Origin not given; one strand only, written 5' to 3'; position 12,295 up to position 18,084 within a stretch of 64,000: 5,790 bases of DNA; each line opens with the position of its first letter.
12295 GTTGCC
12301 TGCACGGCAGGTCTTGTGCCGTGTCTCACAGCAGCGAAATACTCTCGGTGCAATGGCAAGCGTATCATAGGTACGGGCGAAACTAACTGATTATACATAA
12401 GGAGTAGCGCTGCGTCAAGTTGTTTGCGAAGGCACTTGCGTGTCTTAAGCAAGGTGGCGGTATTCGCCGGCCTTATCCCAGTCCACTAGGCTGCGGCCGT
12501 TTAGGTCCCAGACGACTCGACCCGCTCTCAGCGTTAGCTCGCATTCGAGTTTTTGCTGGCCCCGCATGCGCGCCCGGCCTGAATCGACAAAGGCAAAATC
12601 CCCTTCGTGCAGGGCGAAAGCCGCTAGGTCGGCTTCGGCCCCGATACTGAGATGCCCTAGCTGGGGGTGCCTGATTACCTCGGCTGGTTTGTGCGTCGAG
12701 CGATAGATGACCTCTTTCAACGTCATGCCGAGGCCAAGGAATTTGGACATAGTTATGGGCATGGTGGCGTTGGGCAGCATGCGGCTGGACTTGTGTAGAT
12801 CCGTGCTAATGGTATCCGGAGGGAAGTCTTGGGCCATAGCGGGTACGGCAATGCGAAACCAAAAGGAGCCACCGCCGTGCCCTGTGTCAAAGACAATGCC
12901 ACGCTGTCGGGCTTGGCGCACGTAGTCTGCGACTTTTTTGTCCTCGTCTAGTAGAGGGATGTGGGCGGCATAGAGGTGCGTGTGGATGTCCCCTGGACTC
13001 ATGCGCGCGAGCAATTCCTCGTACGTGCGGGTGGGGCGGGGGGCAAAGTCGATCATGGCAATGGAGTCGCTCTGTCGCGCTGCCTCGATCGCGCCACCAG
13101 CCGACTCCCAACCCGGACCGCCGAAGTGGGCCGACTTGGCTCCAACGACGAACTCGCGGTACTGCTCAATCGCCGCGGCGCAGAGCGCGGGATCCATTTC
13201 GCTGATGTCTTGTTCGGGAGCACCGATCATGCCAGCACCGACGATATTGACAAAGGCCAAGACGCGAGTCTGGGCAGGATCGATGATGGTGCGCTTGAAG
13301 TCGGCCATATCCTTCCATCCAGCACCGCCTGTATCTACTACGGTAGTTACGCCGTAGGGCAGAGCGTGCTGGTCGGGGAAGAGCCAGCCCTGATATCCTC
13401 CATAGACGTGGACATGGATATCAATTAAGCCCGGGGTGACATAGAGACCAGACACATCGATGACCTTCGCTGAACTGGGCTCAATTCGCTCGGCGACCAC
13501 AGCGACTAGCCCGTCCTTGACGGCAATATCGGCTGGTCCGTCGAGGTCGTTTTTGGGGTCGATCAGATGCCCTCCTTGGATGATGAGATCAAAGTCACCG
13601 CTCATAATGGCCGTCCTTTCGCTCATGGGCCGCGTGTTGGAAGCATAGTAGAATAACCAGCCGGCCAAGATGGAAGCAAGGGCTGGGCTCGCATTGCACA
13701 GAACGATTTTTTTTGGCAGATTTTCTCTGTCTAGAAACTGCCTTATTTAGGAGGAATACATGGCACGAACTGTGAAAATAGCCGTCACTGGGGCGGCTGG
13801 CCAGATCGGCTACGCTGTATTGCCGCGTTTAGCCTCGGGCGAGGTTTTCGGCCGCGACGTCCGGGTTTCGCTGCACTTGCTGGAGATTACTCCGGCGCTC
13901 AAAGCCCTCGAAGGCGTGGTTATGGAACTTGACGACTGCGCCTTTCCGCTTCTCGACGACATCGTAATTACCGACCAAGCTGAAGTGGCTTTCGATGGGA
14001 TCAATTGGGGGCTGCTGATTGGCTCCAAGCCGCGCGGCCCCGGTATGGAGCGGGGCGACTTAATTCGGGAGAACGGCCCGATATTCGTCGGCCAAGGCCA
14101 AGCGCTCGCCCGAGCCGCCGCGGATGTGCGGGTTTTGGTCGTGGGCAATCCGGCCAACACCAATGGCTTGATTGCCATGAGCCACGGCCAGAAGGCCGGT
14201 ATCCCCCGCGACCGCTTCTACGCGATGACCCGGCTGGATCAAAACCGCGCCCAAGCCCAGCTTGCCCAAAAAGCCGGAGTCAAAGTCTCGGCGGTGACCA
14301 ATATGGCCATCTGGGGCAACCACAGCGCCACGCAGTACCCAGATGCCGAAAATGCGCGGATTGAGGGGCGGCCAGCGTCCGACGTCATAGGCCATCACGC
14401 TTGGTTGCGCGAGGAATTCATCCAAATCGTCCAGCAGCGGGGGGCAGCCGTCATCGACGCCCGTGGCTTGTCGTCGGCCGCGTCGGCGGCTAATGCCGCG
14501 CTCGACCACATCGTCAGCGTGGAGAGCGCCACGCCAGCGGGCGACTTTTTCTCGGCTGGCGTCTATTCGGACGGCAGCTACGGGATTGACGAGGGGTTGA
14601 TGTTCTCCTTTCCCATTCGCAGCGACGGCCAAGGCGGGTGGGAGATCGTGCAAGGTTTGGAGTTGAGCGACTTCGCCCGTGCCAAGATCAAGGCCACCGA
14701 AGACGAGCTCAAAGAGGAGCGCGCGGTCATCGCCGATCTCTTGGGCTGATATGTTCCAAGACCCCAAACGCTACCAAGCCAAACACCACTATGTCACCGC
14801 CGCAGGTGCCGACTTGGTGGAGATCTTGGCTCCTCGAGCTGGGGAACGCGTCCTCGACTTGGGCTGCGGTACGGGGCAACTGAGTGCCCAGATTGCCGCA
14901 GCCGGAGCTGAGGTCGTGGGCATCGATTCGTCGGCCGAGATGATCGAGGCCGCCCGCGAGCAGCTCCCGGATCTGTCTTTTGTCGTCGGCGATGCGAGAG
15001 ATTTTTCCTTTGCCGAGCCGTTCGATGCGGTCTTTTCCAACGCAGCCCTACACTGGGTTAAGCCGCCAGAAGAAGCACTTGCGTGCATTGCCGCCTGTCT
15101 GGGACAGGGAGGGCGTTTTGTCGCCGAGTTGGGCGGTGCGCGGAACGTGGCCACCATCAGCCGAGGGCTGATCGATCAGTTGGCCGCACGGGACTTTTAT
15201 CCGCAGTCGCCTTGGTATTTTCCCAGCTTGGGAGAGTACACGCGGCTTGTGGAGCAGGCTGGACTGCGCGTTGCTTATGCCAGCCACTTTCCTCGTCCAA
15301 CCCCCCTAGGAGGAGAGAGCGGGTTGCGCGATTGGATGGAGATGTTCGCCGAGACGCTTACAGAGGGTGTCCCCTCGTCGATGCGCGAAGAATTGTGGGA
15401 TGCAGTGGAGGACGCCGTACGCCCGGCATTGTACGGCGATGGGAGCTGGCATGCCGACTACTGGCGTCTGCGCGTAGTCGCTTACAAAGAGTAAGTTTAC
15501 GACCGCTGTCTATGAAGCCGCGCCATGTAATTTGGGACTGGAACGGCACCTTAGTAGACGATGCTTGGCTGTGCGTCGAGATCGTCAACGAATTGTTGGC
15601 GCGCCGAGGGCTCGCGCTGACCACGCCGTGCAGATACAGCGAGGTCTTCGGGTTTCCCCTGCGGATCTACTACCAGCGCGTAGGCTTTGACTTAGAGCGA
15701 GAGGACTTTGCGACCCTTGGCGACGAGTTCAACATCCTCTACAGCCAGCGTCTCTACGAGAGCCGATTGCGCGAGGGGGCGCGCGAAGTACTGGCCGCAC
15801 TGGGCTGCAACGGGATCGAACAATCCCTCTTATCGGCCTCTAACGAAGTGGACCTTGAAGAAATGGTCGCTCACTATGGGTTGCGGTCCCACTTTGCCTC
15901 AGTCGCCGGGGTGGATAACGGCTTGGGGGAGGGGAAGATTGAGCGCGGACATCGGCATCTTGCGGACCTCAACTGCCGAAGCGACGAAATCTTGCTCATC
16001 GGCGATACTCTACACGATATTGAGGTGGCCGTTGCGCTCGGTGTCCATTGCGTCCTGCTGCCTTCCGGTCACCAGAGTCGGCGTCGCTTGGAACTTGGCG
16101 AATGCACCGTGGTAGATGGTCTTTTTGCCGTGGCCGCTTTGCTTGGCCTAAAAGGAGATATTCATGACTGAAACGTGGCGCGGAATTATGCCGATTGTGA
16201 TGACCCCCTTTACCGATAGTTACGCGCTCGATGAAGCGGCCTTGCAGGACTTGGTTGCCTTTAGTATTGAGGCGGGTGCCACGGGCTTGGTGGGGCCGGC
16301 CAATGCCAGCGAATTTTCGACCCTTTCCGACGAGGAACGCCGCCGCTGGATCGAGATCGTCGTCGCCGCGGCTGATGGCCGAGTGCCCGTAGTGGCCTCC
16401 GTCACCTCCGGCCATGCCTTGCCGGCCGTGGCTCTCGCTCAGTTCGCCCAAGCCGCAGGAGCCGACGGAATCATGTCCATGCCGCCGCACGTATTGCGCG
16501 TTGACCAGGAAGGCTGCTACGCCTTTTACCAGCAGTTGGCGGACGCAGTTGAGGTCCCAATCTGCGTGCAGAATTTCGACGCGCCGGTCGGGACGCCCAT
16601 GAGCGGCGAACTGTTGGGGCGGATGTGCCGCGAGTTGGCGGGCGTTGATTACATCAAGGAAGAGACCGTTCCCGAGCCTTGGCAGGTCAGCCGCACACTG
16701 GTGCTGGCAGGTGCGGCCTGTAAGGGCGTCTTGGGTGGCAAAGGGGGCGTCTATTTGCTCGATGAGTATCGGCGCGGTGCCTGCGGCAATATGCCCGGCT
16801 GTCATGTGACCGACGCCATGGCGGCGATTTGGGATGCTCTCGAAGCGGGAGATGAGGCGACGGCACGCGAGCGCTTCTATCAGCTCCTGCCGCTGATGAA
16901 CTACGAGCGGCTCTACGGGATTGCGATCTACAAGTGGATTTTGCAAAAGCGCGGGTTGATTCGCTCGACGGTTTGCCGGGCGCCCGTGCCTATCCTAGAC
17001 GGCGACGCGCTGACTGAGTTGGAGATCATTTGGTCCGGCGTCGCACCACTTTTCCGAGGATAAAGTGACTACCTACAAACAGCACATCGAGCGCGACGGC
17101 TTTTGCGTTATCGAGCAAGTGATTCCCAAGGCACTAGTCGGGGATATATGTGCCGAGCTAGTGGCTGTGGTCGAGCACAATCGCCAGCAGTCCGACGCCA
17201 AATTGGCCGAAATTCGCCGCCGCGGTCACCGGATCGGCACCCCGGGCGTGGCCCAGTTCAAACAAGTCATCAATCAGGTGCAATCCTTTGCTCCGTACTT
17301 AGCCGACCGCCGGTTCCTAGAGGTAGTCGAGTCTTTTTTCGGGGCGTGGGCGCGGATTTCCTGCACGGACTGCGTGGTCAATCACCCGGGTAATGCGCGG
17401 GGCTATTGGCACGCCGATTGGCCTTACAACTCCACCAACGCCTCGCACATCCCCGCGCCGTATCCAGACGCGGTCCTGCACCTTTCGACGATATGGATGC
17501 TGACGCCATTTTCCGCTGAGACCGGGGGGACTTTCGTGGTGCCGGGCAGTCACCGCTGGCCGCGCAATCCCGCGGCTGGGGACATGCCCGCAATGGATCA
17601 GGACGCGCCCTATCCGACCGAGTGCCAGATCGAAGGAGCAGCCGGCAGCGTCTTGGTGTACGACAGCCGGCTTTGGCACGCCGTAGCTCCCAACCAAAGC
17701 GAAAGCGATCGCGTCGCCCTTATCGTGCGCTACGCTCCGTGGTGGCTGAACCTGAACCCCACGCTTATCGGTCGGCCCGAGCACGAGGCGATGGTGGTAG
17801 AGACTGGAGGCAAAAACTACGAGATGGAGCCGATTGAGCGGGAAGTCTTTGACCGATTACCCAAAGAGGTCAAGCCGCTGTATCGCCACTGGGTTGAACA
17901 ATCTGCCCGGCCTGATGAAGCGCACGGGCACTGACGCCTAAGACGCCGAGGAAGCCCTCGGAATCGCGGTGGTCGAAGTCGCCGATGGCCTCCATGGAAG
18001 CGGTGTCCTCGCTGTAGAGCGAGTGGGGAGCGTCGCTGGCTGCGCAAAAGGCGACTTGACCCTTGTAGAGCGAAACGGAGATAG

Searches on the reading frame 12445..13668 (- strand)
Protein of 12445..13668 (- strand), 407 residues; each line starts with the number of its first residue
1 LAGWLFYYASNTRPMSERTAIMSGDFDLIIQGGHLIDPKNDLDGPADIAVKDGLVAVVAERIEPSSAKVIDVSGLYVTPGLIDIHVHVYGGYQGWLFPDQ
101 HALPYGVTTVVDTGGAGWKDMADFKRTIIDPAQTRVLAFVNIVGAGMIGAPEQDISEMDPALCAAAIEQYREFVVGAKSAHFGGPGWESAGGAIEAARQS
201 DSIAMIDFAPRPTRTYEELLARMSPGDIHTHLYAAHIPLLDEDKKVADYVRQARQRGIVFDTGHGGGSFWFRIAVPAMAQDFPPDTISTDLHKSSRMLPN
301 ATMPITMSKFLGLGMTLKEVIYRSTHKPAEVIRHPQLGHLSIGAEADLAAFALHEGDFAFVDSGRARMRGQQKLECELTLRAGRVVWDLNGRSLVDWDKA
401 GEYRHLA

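Call 33: search_protein_families(library=pfam, proteins=[window:12445-13668:-], max_evalue=0.00001)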
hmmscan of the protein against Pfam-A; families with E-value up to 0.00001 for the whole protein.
window:12445-13668:- (407 aa): 2 families
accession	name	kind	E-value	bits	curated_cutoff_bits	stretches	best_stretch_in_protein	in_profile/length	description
PF07969.17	Amidohydro_3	-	2.3e-13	50.9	29.7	0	68-95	1-28/472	Amidohydrolase family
PF01979.26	Amidohydro_1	-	2e-09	37.6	25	0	284-360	244-326/345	Amidohydrolase family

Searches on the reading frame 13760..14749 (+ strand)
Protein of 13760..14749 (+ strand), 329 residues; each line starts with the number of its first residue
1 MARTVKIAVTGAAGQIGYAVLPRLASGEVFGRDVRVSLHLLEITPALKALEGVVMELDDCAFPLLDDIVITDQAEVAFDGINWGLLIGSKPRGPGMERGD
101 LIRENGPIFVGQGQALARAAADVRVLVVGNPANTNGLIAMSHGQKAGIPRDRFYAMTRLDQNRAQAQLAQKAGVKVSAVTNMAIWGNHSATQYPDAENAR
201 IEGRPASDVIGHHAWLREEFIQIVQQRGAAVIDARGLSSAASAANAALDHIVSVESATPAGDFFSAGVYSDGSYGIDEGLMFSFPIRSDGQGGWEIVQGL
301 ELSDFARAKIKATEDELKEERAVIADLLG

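Call 33: search_protein_families(library=pfam, proteins=[window:13760-14749:+], max_evalue=0.00001)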
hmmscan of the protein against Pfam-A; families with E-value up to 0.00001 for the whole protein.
window:13760-14749:+ (329 aa): 2 families
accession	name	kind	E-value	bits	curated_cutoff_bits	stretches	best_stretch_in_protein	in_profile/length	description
PF02866.23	Ldh_1_C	-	3.9e-43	147.9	22.6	1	157-320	1-166/174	lactate/malate dehydrogenase, alpha/beta C-terminal domain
PF00056.29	Ldh_1_N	-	8.2e-28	97.7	27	1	5-144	1-133/141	lactate/malate dehydrogenase, NAD binding domain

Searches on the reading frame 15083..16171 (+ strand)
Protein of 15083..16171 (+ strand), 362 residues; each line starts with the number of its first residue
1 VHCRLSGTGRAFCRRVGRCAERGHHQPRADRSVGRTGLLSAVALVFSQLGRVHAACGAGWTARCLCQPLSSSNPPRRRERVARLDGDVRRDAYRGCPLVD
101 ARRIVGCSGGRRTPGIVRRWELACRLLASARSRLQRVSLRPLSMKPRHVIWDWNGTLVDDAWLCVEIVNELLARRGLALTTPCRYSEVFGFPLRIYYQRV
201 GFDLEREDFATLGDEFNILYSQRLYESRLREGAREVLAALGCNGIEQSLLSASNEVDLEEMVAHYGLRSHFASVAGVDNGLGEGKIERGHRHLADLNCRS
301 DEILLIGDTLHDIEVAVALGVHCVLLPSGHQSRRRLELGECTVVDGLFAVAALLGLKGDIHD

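Call 33: search_protein_families(library=pfam, proteins=[window:15083-16171:+], max_evalue=0.00001)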
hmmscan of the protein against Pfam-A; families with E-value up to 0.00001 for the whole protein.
window:15083-16171:+ (362 aa): 4 families
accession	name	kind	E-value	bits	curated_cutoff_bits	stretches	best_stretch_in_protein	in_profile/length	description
PF13419.12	HAD_2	-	1.8e-17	64.4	23.8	1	149-325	1-177/178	Haloacid dehalogenase-like hydrolase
PF00702.32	Hydrolase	-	8.6e-10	39.8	26.4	1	147-320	2-191/191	haloacid dehalogenase-like hydrolase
PF12710.13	HAD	-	3e-09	38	27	1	149-315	1-187/189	haloacid dehalogenase-like hydrolase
PF13242.12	Hydrolase_like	-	8.8e-08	32.4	22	1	291-337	12-59/75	HAD-hyrolase-like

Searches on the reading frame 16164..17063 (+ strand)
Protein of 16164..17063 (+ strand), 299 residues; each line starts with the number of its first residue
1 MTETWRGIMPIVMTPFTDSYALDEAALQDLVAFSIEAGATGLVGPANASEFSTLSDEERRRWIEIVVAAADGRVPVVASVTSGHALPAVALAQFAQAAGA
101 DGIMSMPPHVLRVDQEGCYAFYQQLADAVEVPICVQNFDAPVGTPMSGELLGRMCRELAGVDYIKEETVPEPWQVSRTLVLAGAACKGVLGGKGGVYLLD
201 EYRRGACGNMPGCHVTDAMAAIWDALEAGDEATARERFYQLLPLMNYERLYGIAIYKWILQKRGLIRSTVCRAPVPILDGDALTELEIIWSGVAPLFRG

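Call 33: search_protein_families(library=pfam, proteins=[window:16164-17063:+], max_evalue=0.00001)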
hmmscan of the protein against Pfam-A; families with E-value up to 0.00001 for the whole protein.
window:16164-17063:+ (299 aa): 1 family
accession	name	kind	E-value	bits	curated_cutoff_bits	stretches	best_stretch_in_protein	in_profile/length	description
PF00701.28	DHDPS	-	5.4e-36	124.2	22.1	1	6-287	3-283/289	Dihydrodipicolinate synthetase family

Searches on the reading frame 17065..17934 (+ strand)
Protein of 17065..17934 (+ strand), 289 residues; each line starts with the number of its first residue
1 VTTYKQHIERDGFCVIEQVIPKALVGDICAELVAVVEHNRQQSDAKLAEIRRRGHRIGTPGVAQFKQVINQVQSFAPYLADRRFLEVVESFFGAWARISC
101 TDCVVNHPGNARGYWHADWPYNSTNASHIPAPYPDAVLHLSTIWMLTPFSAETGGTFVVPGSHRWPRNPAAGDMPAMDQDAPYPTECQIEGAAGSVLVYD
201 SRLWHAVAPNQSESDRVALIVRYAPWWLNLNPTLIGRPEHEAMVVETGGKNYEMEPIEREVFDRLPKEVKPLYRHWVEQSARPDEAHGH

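Call 33: search_protein_families(library=pfam, proteins=[window:17065-17934:+], max_evalue=0.00001)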
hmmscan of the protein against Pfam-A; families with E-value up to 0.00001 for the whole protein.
window:17065-17934:+ (289 aa): 1 family
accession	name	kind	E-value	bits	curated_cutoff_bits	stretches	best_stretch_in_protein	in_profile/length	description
PF05721.19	PhyH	-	8.1e-24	85.5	22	1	9-217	2-212/213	Phytanoyl-CoA dioxygenase (PhyH)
